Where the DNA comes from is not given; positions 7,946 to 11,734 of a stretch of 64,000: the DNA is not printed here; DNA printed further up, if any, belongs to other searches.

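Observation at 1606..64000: A ~62-kb super-locus that looks built for a sulfated, rhamnose-rich polysaccharide, without an obvious canonical lyase set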

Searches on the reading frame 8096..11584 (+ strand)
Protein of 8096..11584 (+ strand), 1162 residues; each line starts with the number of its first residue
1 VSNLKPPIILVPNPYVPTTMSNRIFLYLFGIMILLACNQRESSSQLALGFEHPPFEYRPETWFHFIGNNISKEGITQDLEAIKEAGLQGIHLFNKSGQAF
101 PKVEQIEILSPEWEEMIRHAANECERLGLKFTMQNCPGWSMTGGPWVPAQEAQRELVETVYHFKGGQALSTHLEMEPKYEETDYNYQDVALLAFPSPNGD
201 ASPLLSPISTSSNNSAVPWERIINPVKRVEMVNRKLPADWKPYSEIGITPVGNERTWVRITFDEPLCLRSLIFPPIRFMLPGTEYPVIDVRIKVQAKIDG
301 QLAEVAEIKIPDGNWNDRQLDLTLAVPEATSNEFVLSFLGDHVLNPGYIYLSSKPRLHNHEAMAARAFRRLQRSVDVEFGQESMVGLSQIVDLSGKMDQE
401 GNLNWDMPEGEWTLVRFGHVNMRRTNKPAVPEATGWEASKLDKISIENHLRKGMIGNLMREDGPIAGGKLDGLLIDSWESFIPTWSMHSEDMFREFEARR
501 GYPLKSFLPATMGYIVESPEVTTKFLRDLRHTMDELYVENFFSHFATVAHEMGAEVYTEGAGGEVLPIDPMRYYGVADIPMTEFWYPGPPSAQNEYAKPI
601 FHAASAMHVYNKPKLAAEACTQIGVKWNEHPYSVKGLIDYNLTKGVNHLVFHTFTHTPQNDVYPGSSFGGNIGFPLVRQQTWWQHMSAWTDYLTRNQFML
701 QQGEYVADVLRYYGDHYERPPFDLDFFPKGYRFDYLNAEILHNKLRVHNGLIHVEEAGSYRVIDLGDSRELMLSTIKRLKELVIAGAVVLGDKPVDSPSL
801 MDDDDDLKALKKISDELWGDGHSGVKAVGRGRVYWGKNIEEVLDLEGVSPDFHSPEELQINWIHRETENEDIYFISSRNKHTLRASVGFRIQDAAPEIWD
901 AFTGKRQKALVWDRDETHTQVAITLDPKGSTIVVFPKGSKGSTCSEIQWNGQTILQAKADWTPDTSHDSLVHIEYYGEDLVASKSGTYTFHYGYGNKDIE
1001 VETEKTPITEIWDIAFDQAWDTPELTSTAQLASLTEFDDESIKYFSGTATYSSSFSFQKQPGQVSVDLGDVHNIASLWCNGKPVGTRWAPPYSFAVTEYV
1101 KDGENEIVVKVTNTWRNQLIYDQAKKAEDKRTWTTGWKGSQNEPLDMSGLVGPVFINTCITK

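Call 5: search_protein_families(library=pfam, proteins=[window:8096-11584:+], max_evalue=0.001)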
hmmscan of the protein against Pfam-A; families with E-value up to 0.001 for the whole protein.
window:8096-11584:+ (1162 aa): 3 families
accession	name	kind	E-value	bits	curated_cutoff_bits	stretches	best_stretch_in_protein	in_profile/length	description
PF17132.9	Glyco_hydro_106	-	5.6e-177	591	29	1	52-908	2-738/743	alpha-L-rhamnosidase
PF02837.24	Glyco_hydro_2_N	-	2.6e-10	40.9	28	1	983-1134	3-155/169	Glycosyl hydrolases family 2, sugar binding domain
PF22666.2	Glyco_hydro_2_N2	-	3.5e-05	24.4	27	1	1048-1126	49-132/167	Glycosyl hydrolase 2 galactose-binding domain-like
